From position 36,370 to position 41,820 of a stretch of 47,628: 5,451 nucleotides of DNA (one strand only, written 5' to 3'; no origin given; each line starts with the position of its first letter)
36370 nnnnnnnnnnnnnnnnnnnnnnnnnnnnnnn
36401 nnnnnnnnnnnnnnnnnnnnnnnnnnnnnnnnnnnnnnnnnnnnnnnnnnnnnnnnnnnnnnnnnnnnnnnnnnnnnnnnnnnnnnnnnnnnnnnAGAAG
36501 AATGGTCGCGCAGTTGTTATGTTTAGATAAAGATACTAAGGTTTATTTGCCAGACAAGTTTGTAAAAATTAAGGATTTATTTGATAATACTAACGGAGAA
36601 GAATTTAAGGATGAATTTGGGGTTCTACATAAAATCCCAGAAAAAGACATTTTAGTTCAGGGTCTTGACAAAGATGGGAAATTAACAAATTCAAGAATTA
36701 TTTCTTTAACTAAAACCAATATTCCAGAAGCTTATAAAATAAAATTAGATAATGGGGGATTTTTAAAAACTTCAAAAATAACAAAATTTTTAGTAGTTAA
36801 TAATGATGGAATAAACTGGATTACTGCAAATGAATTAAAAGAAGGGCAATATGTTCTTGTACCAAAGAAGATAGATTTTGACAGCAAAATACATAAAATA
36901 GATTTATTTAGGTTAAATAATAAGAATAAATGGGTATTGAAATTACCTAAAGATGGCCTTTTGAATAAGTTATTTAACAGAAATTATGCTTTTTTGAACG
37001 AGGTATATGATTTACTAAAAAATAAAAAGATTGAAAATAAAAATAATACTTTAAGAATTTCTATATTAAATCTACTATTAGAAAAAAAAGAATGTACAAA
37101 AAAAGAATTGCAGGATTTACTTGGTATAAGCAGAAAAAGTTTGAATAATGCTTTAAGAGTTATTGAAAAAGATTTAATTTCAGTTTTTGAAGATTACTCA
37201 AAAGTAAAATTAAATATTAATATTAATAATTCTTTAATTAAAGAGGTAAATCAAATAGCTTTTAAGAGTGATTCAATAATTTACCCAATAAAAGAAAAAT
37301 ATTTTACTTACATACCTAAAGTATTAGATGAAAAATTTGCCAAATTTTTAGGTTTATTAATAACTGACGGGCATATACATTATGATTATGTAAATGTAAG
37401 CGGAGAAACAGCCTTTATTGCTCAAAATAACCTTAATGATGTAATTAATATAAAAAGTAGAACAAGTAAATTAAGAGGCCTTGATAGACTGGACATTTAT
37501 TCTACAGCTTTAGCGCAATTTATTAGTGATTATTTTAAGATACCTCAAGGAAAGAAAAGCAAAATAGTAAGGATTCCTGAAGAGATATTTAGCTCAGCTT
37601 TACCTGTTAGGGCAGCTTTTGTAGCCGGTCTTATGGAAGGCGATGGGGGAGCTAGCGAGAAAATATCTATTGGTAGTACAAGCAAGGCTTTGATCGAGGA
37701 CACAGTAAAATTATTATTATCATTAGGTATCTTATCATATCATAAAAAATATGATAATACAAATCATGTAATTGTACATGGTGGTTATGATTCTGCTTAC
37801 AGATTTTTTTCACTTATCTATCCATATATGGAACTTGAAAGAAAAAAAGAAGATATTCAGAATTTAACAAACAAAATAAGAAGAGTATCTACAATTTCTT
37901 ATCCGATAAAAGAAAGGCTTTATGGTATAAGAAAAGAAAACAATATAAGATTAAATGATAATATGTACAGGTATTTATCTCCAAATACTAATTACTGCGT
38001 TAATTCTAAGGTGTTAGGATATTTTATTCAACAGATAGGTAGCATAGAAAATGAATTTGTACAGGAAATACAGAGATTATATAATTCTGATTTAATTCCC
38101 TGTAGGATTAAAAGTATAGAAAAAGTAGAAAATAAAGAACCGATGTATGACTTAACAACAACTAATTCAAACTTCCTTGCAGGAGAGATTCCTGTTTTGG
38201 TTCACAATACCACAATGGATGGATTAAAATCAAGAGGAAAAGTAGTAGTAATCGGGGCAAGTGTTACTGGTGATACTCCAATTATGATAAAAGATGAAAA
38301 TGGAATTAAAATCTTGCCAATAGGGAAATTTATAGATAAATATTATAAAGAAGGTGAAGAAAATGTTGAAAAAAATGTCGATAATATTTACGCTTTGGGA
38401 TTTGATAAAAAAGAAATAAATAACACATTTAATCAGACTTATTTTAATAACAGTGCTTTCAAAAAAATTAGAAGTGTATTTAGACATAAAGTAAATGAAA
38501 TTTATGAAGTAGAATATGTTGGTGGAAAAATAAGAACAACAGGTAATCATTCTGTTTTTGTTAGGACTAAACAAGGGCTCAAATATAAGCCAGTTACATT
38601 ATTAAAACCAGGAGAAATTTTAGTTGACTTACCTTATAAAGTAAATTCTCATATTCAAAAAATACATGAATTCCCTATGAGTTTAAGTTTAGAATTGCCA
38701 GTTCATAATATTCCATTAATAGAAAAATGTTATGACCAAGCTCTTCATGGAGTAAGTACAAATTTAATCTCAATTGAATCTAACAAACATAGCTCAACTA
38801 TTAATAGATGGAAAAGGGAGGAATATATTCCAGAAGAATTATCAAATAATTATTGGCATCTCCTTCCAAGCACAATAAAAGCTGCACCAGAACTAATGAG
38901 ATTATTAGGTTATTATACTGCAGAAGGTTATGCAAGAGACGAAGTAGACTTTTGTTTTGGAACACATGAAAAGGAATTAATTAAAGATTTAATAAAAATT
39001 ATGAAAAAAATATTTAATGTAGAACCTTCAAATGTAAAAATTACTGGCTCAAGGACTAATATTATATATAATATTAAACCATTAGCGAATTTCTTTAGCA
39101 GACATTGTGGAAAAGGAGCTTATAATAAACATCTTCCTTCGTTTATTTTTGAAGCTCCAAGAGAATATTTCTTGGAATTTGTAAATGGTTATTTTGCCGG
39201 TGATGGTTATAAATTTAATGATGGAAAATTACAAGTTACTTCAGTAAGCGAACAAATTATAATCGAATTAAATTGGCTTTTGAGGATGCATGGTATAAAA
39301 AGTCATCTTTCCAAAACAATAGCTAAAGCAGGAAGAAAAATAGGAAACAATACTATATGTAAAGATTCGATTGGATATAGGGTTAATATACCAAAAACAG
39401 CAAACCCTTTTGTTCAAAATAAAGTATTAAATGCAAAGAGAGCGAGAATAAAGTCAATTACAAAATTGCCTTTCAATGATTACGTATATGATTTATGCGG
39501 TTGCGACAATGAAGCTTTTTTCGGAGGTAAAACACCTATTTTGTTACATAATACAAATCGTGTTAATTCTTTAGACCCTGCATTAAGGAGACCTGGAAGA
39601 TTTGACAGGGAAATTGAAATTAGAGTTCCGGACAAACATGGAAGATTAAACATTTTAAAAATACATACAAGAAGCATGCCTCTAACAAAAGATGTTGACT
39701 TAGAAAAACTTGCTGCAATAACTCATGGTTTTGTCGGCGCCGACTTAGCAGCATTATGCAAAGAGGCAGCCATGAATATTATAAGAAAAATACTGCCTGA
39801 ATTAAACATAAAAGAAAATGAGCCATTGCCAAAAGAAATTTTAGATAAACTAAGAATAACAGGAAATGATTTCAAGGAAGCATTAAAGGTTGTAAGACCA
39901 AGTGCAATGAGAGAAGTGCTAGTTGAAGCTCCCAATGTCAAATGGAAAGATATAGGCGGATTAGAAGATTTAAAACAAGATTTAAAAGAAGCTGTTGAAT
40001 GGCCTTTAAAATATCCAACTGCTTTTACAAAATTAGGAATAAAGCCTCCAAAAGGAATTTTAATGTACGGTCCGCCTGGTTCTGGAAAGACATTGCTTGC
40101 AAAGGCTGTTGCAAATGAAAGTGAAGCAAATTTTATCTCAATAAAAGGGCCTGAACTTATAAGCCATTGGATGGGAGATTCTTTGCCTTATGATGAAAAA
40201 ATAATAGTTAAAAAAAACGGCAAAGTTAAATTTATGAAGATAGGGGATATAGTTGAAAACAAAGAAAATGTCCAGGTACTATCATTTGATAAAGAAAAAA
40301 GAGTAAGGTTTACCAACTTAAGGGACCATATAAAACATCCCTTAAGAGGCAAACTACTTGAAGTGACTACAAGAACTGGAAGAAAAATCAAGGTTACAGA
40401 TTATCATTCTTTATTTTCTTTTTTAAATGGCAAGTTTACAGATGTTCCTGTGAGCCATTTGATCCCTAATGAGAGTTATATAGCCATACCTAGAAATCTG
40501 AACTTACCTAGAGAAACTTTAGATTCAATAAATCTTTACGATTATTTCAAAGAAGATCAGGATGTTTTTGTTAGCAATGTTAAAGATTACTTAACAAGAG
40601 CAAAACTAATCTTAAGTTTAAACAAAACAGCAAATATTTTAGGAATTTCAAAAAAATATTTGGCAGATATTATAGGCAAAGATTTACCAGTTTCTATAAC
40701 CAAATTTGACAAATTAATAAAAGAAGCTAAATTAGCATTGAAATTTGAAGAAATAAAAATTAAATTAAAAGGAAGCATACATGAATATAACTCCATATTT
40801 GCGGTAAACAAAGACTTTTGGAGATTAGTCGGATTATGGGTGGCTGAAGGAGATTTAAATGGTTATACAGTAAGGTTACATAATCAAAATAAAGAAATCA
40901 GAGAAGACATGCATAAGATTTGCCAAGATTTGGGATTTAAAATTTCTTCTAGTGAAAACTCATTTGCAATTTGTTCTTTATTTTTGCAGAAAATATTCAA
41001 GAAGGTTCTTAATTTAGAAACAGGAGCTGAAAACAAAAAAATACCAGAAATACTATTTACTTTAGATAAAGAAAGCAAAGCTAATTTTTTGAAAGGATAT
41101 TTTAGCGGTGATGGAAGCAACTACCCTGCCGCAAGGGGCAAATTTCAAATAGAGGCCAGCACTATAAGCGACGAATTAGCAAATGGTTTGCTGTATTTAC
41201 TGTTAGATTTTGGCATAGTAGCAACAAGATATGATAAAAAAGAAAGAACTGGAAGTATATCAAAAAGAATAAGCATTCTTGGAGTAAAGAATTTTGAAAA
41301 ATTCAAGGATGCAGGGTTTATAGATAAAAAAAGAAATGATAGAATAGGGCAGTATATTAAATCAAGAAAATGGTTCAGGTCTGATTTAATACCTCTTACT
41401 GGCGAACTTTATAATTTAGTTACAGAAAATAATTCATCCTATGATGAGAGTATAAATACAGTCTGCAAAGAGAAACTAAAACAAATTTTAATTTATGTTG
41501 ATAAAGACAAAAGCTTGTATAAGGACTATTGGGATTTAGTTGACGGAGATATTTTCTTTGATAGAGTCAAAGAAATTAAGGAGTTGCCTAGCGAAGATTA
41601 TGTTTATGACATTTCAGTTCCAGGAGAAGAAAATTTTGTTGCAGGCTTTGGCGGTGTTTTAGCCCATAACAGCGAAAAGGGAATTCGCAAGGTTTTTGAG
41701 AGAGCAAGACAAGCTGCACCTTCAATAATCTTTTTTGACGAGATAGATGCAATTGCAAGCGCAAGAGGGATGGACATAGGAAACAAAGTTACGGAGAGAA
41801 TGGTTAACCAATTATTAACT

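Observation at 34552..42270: One CDC48/VCP gene carries five inteins; about 71% of the 2,572-codon ORF is intein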

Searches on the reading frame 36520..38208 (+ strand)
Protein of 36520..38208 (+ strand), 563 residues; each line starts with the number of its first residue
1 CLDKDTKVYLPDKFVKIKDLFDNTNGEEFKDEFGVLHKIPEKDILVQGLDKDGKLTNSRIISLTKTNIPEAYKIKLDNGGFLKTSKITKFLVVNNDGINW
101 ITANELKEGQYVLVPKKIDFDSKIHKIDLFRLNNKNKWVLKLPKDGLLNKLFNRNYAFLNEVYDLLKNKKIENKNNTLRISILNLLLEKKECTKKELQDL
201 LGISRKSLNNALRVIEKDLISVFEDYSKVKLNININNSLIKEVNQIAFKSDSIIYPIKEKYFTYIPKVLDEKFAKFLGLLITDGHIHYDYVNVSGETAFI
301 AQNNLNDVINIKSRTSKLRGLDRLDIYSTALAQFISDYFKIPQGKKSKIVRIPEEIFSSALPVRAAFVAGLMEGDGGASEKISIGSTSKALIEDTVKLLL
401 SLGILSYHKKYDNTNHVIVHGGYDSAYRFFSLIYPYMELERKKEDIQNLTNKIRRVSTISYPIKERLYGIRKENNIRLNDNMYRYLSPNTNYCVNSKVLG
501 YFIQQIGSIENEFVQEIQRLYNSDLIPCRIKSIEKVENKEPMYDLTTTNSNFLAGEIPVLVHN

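Call 5: search_protein_families(library=pfam, proteins=[window:36520-38208:+], max_evalue=0.01)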
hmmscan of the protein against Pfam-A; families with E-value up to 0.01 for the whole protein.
window:36520-38208:+ (563 aa): 5 families
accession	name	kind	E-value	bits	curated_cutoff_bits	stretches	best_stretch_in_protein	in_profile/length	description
PF14890.11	Intein_splicing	-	2.2e-17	63.7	35.8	1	15-563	10-155/155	Intein splicing domain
PF14528.11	LAGLIDADG_3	-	1e-10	42.2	22.5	1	363-433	2-81/82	LAGLIDADG-like domain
PF05204.19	Hom_end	-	6.5e-07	29.9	21.1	1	352-410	2-64/110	Homing endonuclease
PF13412.12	HTH_24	-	0.0042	17.1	21.9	1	177-213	3-39/48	Winged helix-turn-helix DNA-binding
PF05043.19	Mga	-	0.0054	17.7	21.1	0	176-219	15-58/87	Mga helix-turn-helix domain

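Call 39: find_related_loci(query=window:36520-38208:+, collection=metagenome_contigs, flank=10000)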
Query window:36520-38208:+ (563 aa) in metagenome_contigs; peptide patterns used: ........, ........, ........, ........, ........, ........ (x = any residue, [..] = any of these).
600 stretches matched a pattern, but none encodes a relative of the query by tblastn (E <= 1e-3).

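Call 48: search_solved_structures(query=window:36520-38208:+, max_evalue=0.01)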
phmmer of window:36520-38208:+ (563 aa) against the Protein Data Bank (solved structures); distinct sequences matched with E-value up to 0.01: 8.
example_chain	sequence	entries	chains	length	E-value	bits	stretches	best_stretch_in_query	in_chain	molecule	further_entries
7qsu_A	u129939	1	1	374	8.6e-11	44.5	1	264-407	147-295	V-ATPase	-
7qss_A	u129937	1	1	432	9.5e-11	44.3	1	264-406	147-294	V-type ATP synthase alpha chain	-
2cw7_A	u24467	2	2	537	3.9e-10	42.3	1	269-412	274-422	Endonuclease PI-PkoII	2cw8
7qst_A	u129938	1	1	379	1.6e-06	30.4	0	265-376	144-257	V-type ATP synthase subunit A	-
4e2u_A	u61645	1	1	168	2e-05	26.8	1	22-142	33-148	Pho radA intein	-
5o9j_A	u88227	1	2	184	0.00088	21.3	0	515-563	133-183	Transcription initiation factor IIB,Transcription initiation factor IIB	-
2lqm_A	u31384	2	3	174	0.0013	20.7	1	23-141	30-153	Pho radA intein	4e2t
5o9i_A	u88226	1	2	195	0.0017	20.4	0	515-563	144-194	Transcription initiation factor IIB,Transcription initiation factor IIB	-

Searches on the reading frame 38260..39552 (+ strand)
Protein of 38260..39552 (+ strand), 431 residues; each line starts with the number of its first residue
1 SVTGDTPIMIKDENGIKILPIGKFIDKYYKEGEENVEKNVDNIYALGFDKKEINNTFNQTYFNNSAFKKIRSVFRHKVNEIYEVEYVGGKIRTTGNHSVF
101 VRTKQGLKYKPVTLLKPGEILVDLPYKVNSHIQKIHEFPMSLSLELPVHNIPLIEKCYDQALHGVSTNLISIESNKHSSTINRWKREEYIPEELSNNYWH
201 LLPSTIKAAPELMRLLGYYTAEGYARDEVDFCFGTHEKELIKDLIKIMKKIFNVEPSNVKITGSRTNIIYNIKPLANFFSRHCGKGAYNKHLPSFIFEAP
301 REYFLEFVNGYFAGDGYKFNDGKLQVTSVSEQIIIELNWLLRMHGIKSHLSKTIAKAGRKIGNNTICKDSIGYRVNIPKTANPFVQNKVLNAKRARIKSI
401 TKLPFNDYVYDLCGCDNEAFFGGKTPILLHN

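Call 5: search_protein_families(library=pfam, proteins=[window:38260-39552:+], max_evalue=0.01)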
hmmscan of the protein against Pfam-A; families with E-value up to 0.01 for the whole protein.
window:38260-39552:+ (431 aa): 2 families
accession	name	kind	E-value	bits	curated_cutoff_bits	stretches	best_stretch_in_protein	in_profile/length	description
PF14528.11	LAGLIDADG_3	-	9.1e-12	45.5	22.5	2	305-362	4-63/82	LAGLIDADG-like domain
PF14890.11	Intein_splicing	-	2.8e-11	43.9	35.8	1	33-431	21-155/155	Intein splicing domain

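Call 49: search_solved_structures(query=window:38260-39552:+, max_evalue=0.01)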
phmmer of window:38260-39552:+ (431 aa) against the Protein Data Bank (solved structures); distinct sequences matched with E-value up to 0.01: 6.
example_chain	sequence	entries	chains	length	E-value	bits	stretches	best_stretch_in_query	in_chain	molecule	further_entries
2cw7_A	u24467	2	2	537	6.5e-18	68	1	206-347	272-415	Endonuclease PI-PkoII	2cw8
5o9i_A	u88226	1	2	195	4e-10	42.3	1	5-122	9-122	Transcription initiation factor IIB,Transcription initiation factor IIB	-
7qsu_A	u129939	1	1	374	5.7e-10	41.8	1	211-431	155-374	V-ATPase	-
5o9j_A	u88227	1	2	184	2.4e-09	39.7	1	5-124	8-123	Transcription initiation factor IIB,Transcription initiation factor IIB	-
2lqm_A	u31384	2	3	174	0.00012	24.2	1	26-125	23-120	Pho radA intein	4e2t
4e2u_A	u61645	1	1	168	0.00017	23.7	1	26-124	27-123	Pho radA intein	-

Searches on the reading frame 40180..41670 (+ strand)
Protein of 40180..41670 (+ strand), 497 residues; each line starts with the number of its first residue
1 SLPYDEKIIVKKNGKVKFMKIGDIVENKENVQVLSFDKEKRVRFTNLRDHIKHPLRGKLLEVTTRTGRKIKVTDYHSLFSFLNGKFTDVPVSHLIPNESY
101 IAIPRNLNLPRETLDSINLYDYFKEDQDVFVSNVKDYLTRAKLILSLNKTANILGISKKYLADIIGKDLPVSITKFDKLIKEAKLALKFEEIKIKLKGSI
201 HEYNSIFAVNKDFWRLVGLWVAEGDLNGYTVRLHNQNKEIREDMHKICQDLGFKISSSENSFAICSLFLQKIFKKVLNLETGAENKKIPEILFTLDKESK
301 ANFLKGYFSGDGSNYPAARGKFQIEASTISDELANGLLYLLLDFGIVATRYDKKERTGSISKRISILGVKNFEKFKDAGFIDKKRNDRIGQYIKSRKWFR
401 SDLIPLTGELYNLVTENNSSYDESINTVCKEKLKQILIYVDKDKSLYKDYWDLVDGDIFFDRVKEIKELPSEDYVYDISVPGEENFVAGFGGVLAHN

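Call 5: search_protein_families(library=pfam, proteins=[window:40180-41670:+], max_evalue=0.01)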
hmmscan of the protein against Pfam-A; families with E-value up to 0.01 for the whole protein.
window:40180-41670:+ (497 aa): 2 families
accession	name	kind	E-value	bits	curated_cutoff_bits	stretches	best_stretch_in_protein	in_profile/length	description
PF14890.11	Intein_splicing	-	1.6e-24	86.9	35.8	1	12-497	4-155/155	Intein splicing domain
PF14528.11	LAGLIDADG_3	-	6.9e-19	68.3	22.5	1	299-376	2-78/82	LAGLIDADG-like domain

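Call 50: search_solved_structures(query=window:40180-41670:+, max_evalue=0.01)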
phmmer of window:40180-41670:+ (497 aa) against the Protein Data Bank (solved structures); distinct sequences matched with E-value up to 0.01: 13.
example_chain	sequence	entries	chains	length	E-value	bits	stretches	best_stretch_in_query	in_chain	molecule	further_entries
2cw7_A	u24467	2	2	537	5e-32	114.5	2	188-497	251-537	Endonuclease PI-PkoII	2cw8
7qsu_A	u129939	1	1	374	2.6e-16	62.7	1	209-375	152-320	V-ATPase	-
5o9j_A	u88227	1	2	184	3.3e-16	62.3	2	432-497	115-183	Transcription initiation factor IIB,Transcription initiation factor IIB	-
7qss_A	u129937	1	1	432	1.2e-15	60.5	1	209-375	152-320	V-type ATP synthase alpha chain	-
5o9i_A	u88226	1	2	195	9.1e-15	57.6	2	452-497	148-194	Transcription initiation factor IIB,Transcription initiation factor IIB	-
6rpq_A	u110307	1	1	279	8.1e-06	28.1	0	455-497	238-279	Ubiquitin-like protein SMT3,1108aa long hypothetical cell division control protein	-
6rpp_A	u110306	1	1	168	3.2e-05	26.1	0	457-494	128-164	Cell division control protein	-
7qst_A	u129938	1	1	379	0.00014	23.9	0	49-82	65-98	V-type ATP synthase subunit A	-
2jmz_A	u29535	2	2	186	0.00056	22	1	22-138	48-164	Hypothetical protein MJ0781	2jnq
4o1r_A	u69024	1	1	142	0.00074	21.6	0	456-497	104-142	Replicative DNA helicase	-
4o1s_A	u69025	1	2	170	0.003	19.6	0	23-137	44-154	V-type ATP synthase alpha chain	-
2lqm_A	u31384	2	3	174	0.0081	18.2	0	455-497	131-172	Pho radA intein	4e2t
4e2u_A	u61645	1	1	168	0.0083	18.1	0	49-144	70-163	Pho radA intein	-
